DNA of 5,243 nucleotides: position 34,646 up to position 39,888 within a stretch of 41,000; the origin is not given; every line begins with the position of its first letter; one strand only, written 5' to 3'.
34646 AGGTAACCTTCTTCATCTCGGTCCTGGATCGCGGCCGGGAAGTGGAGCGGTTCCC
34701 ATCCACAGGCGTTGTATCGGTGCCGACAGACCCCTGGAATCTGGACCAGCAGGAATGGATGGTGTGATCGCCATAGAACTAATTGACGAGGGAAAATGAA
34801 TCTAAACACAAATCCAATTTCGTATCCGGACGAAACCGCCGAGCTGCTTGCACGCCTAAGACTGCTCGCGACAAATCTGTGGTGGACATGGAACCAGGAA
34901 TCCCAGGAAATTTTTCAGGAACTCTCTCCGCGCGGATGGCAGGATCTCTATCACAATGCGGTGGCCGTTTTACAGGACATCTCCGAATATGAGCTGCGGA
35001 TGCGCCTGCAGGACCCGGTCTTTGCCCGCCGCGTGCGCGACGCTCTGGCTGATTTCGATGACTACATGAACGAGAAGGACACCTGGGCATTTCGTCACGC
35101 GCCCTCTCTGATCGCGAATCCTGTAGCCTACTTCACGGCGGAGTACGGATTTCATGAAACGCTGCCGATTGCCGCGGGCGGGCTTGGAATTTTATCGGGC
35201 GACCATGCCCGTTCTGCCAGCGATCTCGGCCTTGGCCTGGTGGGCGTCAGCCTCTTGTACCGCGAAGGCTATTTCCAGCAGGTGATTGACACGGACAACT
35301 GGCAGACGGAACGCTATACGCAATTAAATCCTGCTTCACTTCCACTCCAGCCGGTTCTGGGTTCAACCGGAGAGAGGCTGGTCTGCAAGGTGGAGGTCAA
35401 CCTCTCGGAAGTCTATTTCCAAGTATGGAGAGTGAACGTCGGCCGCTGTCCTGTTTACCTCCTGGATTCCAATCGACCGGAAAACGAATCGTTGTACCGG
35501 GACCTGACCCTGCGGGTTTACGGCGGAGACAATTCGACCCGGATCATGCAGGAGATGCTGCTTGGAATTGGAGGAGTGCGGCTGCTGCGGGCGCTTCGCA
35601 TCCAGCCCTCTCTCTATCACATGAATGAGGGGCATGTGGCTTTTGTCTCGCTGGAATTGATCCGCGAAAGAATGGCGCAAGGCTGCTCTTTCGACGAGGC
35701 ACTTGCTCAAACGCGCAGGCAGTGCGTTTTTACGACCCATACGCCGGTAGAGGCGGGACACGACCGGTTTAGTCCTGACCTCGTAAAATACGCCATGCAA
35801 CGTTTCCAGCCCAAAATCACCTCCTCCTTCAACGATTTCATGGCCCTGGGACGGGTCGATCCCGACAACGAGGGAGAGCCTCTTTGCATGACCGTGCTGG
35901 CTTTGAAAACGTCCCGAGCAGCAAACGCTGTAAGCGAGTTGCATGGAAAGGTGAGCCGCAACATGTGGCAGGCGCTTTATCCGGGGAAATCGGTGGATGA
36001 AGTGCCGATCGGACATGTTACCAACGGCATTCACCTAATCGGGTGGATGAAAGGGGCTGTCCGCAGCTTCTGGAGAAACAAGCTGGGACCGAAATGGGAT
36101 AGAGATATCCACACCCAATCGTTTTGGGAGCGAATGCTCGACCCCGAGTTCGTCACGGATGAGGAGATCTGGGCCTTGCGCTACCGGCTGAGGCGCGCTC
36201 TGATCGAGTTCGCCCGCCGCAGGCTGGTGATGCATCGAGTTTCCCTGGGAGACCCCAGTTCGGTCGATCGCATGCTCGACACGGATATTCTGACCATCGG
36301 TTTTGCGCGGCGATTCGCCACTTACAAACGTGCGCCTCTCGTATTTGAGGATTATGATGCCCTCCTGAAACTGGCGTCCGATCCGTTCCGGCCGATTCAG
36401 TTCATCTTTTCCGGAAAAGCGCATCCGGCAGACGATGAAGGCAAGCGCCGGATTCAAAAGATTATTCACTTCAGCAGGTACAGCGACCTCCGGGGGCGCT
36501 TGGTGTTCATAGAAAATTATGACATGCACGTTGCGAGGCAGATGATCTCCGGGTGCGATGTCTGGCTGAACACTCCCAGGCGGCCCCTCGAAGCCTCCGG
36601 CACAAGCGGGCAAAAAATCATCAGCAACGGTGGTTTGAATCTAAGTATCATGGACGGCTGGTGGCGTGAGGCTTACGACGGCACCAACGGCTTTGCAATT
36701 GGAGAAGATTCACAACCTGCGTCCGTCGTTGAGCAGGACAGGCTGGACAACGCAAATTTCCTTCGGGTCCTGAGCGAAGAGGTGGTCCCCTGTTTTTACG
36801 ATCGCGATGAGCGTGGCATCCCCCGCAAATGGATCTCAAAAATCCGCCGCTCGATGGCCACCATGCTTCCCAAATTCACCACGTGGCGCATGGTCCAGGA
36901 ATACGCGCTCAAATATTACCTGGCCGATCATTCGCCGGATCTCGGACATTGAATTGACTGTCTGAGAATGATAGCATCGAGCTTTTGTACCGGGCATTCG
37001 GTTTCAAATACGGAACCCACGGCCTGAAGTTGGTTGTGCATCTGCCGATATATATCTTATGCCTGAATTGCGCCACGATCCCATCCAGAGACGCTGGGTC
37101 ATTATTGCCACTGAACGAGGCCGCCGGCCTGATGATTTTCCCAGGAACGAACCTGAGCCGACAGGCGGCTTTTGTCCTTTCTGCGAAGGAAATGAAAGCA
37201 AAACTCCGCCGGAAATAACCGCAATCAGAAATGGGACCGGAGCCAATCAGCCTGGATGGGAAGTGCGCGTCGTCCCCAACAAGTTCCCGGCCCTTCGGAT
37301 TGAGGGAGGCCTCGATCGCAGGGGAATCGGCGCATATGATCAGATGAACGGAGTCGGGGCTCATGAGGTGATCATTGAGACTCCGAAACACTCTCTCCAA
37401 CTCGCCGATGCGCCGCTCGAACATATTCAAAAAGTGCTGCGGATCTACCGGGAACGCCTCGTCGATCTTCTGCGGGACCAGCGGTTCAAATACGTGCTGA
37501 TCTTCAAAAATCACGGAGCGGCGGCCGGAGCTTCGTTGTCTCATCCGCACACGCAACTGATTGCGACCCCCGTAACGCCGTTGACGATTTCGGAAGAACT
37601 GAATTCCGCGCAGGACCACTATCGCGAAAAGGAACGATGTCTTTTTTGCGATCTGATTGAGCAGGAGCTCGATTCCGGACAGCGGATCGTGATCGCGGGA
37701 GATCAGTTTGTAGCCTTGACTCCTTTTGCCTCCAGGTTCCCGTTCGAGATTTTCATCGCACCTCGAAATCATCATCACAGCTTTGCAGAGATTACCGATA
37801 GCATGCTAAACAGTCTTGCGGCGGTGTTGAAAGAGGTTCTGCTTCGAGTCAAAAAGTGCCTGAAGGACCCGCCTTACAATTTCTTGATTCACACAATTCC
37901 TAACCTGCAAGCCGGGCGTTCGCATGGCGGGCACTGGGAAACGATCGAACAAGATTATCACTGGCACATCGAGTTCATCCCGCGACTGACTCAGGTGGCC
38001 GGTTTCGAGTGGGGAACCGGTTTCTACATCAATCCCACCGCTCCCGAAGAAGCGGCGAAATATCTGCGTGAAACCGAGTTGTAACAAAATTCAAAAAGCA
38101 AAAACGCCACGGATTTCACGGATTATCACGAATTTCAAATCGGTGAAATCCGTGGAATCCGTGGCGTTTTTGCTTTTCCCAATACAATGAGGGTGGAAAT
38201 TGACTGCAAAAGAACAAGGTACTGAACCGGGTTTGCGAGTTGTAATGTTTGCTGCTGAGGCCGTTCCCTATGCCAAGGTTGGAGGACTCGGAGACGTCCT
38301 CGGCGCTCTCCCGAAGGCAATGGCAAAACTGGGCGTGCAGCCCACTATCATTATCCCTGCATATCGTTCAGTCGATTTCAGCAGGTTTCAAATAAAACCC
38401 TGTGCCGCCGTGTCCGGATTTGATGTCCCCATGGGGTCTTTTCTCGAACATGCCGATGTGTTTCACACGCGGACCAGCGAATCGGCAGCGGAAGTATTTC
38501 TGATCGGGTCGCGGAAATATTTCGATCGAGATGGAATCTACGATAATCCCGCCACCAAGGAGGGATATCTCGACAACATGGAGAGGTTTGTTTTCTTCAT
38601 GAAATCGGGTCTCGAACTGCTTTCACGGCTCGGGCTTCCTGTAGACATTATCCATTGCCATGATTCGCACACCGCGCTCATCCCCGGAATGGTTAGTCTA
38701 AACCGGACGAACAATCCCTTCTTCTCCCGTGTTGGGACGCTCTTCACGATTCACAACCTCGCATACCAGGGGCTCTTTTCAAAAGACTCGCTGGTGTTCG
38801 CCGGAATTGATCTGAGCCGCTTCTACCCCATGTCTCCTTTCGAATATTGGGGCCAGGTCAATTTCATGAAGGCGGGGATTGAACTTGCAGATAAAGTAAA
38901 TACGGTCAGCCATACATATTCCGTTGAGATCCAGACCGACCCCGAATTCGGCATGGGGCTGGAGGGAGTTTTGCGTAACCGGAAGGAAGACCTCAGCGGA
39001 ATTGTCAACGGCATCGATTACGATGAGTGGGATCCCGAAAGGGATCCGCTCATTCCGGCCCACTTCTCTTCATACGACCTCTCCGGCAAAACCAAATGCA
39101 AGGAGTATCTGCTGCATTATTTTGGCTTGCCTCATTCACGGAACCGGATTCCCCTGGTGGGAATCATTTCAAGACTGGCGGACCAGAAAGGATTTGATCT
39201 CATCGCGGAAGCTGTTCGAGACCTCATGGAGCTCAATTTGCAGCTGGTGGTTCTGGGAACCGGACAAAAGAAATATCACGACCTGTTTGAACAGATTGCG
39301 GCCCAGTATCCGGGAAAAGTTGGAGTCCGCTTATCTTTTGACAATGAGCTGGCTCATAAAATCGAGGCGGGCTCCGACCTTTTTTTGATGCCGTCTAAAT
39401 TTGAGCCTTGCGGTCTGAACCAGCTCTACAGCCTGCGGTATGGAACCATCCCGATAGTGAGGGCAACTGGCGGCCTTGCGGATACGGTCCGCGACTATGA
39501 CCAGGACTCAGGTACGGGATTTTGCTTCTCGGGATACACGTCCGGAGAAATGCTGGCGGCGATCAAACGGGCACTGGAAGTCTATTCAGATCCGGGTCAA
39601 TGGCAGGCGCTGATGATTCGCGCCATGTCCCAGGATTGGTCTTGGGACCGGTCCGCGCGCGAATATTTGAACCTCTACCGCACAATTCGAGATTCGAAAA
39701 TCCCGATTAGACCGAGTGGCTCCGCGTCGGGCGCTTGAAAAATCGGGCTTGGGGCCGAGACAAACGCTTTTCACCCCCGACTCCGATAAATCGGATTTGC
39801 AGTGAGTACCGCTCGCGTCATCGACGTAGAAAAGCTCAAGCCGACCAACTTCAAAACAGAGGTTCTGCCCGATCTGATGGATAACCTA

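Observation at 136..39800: Almost every intergenic gap holds a long hairpin, most with arms that are tandem arrays of 6-9 nt units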

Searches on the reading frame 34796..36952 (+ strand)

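Call 8: search_protein_families(library=pfam, proteins=[window:34796-36952:+])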
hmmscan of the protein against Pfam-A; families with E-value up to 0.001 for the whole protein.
window:34796-36952:+ (718 aa): 2 families
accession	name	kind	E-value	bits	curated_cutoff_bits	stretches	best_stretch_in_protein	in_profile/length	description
PF11897.13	DUF3417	-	3.2e-29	102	25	1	16-123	3-109/109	Protein of unknown function (DUF3417)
PF00343.26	Phosphorylase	-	1e-25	90.6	27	1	274-621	220-579/713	Carbohydrate phosphorylase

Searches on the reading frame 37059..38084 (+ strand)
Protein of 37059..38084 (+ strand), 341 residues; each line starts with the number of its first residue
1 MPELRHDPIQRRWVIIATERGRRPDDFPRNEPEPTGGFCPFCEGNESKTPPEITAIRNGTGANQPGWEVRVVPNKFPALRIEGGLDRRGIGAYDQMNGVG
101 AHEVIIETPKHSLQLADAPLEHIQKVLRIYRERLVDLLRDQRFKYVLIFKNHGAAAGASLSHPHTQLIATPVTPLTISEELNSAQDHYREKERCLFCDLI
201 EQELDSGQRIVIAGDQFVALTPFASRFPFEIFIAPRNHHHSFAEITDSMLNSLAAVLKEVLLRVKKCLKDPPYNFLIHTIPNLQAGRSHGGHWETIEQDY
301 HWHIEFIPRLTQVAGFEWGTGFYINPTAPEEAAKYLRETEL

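Call 8: search_protein_families(library=pfam, proteins=[window:37059-38084:+])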
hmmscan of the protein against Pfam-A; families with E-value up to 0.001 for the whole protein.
window:37059-38084:+ (341 aa): 5 families
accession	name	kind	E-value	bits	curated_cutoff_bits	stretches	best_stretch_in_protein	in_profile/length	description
PF01087.27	GalP_UDP_transf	-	1.7e-14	55.1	22.1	1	69-174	75-184/184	Galactose-1-phosphate uridyl transferase, N-terminal domain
PF16268.10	DUF4921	-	3.9e-12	46.3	28.5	1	121-233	199-307/425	Domain of unknown function (DUF4921)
PF16285.10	DUF4931_N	-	5.2e-12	46.4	24.1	1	103-168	54-119/124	Domain of unknown function (DUF4931) N-terminal domain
PF02744.22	GalP_UDP_tr_C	-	1.4e-10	41.6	29.2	1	185-304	6-117/165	Galactose-1-phosphate uridyl transferase, C-terminal domain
PF01230.28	HIT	-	4.5e-05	24.4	21.5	0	208-283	6-81/98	HIT domain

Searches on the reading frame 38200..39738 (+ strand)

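Call 8: search_protein_families(library=pfam, proteins=[window:38200-39738:+])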
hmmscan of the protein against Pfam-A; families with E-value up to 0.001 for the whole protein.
window:38200-39738:+ (512 aa): 5 families
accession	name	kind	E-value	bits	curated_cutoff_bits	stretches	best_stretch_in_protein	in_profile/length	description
PF08323.17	Glyco_transf_5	-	5.5e-72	242.8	22.7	1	13-260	1-239/239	Starch synthase catalytic domain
PF00534.26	Glycos_transf_1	-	2.5e-16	60.1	26.4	1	318-460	16-157/172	Glycosyl transferases group 1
PF13692.12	Glyco_trans_1_4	-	6.9e-10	39.8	27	1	318-460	2-141/142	Glycosyl transferases group 1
PF20706.3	GT4-conflict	-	1.1e-07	31.6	26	1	319-488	199-384/385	Family 4 Glycosyltransferase in conflict systems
PF13439.12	Glyco_transf_4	-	3.8e-05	24.2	28.5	0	136-239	63-143/170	Glycosyltransferase Family 4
